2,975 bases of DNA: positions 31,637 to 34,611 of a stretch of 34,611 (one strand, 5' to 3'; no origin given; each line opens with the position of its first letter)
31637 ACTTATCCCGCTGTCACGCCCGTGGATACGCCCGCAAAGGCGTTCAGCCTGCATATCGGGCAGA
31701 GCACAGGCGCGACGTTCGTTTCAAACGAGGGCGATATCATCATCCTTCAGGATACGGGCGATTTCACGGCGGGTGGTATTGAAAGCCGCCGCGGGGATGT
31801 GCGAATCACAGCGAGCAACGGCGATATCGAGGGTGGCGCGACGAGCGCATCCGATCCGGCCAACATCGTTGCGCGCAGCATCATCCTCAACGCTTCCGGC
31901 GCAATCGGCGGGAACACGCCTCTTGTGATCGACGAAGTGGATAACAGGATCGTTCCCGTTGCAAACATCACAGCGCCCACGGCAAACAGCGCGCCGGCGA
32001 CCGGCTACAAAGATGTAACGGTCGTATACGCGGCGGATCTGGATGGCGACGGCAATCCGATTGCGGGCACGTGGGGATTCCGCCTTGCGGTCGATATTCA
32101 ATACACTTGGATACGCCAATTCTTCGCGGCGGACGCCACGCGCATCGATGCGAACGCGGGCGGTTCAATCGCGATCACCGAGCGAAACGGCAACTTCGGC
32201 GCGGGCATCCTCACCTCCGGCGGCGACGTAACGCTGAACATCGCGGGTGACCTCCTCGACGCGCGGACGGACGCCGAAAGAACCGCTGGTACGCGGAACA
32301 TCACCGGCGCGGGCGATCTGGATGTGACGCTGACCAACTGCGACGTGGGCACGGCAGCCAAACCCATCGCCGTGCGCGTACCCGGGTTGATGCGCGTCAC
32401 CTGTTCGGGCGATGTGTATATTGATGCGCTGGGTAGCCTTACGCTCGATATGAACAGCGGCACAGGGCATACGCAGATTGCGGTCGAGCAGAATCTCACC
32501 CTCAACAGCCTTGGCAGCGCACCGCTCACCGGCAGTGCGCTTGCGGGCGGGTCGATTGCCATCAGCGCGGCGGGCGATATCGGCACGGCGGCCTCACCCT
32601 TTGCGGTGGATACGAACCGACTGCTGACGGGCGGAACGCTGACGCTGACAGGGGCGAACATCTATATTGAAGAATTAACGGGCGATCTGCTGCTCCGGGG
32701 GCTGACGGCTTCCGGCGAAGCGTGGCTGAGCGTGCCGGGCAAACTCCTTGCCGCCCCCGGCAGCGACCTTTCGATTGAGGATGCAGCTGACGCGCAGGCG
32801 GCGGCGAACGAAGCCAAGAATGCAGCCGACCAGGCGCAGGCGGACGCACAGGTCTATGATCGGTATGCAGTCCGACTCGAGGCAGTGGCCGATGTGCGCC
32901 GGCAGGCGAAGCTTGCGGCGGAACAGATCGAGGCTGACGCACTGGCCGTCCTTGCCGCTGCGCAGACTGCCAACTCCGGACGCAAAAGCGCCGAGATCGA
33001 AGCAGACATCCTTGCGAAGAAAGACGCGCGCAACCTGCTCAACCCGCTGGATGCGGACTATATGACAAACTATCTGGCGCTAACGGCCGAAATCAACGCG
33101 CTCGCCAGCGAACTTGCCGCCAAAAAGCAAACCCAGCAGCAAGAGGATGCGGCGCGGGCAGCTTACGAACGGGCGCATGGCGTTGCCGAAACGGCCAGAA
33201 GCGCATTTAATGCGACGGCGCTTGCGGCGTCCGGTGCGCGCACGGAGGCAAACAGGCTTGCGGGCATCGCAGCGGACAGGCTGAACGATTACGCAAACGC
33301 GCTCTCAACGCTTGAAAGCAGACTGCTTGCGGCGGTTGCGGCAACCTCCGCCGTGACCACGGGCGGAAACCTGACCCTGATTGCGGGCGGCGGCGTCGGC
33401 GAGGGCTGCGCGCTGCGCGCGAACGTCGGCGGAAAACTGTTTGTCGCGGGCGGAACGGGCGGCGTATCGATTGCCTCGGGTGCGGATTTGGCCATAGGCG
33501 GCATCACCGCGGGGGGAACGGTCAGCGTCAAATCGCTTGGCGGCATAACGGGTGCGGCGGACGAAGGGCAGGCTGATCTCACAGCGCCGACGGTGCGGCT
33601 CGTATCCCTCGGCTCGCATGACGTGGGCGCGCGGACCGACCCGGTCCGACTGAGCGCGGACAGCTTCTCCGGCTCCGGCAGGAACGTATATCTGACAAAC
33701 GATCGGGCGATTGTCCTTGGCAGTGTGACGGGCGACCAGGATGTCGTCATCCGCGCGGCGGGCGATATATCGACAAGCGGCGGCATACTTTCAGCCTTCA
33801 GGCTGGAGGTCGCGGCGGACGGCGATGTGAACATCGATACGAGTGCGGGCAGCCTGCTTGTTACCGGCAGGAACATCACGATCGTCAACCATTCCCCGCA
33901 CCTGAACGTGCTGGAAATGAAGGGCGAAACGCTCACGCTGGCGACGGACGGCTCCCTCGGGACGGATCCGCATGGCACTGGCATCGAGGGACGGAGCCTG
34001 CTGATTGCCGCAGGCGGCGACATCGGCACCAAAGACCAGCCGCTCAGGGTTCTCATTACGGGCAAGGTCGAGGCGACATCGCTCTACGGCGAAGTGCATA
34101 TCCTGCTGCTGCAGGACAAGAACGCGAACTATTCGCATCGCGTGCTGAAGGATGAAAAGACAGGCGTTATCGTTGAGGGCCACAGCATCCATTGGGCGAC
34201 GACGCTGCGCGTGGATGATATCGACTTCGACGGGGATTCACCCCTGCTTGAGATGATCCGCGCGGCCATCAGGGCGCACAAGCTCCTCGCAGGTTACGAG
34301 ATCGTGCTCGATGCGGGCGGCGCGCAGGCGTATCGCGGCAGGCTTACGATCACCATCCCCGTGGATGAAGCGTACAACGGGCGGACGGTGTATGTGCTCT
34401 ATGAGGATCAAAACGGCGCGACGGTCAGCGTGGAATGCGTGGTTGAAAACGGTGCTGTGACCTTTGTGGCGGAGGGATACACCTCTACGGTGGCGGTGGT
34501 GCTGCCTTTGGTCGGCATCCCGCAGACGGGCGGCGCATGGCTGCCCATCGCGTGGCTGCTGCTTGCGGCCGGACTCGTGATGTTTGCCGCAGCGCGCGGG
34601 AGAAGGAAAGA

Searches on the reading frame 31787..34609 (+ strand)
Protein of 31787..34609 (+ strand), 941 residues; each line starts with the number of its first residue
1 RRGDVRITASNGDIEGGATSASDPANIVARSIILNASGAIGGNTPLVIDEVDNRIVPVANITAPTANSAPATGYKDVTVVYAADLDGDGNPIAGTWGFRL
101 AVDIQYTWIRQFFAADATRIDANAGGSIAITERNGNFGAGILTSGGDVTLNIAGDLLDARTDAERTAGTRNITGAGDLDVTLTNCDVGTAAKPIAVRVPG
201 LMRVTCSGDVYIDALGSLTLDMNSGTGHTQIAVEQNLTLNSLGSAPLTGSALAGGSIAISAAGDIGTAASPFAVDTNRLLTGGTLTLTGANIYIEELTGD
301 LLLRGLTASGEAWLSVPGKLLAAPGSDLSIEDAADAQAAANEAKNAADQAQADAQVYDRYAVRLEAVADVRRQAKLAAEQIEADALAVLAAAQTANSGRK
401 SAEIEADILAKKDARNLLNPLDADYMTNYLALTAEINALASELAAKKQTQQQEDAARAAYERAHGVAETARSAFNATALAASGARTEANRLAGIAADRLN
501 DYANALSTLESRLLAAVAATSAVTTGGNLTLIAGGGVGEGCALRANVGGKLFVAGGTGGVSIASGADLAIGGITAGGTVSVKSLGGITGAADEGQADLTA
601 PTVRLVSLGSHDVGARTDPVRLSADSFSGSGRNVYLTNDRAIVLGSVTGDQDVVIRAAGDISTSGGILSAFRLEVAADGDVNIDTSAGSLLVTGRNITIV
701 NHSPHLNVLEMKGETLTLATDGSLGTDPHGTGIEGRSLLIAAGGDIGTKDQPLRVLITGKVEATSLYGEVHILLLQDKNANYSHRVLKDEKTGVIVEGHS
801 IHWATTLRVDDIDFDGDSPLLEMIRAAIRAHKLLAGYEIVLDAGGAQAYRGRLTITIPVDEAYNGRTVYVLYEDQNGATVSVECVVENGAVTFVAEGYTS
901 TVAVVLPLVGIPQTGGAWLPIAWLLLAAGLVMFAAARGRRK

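Call 7: search_protein_families(library=ncbifam, proteins=[window:31787-34609:+], max_evalue=0.01)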
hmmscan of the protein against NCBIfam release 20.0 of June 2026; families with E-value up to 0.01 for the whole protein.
window:31787-34609:+ (941 aa): 0 families

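Call 8: search_protein_families(library=pfam, proteins=[window:31787-34609:+], max_evalue=0.01)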
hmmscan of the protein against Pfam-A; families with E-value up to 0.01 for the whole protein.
window:31787-34609:+ (941 aa): 2 families
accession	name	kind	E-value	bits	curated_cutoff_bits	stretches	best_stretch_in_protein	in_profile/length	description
PF13973.12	DUF4222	-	0.00059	19.8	27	1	871-903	8-39/53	Domain of unknown function (DUF4222)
PF13517.12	FG-GAP_3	-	0.0099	16.9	26.9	0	71-91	37-57/61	FG-GAP-like repeat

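Call 62: find_homologous_proteins(query=window:31787-34609:+, max_evalue=0.001)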
Query window:31787-34609:+: 8000 candidates shared short words with the query, none scored E <= 0.001.

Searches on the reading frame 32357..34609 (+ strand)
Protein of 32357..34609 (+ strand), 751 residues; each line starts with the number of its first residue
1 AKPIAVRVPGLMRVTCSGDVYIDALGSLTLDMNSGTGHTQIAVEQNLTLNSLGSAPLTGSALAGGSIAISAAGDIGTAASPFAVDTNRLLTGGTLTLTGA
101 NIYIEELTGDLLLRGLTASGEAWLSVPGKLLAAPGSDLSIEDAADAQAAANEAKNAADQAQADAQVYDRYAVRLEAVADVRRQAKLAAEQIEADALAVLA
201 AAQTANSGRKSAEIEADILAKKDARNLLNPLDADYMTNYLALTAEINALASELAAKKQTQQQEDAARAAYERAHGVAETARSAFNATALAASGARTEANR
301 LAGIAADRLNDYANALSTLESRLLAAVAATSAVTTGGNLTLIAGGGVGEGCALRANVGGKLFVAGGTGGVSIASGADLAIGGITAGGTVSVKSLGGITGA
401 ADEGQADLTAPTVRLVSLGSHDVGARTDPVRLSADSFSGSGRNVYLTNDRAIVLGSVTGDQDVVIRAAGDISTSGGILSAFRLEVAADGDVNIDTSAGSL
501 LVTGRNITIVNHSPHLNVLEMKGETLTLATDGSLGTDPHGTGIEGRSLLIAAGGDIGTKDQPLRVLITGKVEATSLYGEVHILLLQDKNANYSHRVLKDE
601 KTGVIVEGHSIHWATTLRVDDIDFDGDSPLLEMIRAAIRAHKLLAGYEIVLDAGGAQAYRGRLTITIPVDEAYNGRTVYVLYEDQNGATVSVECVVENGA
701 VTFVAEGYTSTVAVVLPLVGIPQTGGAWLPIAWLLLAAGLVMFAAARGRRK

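Call 98: find_related_loci(query=A6, collection=metagenome_contigs, flank=10000)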
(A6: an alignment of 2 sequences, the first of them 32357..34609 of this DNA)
Query A6 (751 aa) in metagenome_contigs; peptide patterns used: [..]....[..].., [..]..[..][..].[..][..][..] (x = any residue, [..] = any of these).
600 stretches matched a pattern (row limit reached: there are more); 4 encode a relative of the query (tblastn E <= 1e-3); 4 distinct loci.
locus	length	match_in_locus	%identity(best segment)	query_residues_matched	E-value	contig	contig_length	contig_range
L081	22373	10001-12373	30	3-581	1e-33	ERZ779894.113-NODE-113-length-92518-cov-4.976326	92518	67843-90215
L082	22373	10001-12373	30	3-581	1e-33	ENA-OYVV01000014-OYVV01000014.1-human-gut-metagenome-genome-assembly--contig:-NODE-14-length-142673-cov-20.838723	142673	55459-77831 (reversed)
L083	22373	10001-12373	30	3-581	1e-33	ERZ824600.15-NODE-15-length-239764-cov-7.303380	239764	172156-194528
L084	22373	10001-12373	29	3-581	3e-34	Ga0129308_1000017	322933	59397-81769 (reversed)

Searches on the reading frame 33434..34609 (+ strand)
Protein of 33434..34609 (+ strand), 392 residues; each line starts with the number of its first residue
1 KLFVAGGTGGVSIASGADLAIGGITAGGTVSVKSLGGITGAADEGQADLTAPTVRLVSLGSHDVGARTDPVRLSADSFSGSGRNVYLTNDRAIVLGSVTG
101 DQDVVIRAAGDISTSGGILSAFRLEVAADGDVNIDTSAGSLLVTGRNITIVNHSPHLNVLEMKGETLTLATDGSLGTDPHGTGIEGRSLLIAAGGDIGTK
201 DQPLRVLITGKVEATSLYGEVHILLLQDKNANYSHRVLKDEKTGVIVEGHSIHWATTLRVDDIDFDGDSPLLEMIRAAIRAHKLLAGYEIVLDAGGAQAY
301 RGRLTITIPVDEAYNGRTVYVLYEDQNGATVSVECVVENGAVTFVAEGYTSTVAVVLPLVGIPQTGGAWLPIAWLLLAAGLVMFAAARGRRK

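Call 95: find_related_loci(query=window:33434-34609:+, collection=metagenome_contigs, flank=10000)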
Query window:33434-34609:+ (392 aa) in metagenome_contigs; peptide patterns used: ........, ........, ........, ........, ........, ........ (x = any residue, [..] = any of these).
600 stretches matched a pattern, but none encodes a relative of the query by tblastn (E <= 1e-3).

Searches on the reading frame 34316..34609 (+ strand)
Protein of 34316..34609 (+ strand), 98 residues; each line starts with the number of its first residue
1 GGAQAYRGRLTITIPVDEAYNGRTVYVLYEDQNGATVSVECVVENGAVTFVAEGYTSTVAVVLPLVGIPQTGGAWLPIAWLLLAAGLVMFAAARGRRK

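Call 64: search_protein_families(library=ncbifam, proteins=[window:34316-34609:+], max_evalue=1)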
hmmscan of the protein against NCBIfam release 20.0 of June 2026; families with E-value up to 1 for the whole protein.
window:34316-34609:+ (98 aa): 2 families
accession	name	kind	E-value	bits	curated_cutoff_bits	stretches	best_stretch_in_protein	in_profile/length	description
NF033073.1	LPXTG_double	subfamily_domain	0.042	13.8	48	1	64-98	29-64/66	doubled motif LPXTG anchor domain-containing protein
NF049986.1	memb_Rv1678_C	equivalog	0.081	12.9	50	1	55-93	9-47/95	Rv1678 family membrane protein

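Call 66: search_protein_families(library=pfam, proteins=[window:34316-34609:+], max_evalue=10)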
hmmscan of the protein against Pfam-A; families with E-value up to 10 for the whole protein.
window:34316-34609:+ (98 aa): 2 families
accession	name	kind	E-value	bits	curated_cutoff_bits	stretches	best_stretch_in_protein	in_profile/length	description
PF13973.12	DUF4222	-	2.8e-05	24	27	1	28-60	8-39/53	Domain of unknown function (DUF4222)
PF14289.11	DUF4369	-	0.24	12.4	25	1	11-55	2-45/91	Domain of unknown function (DUF4369)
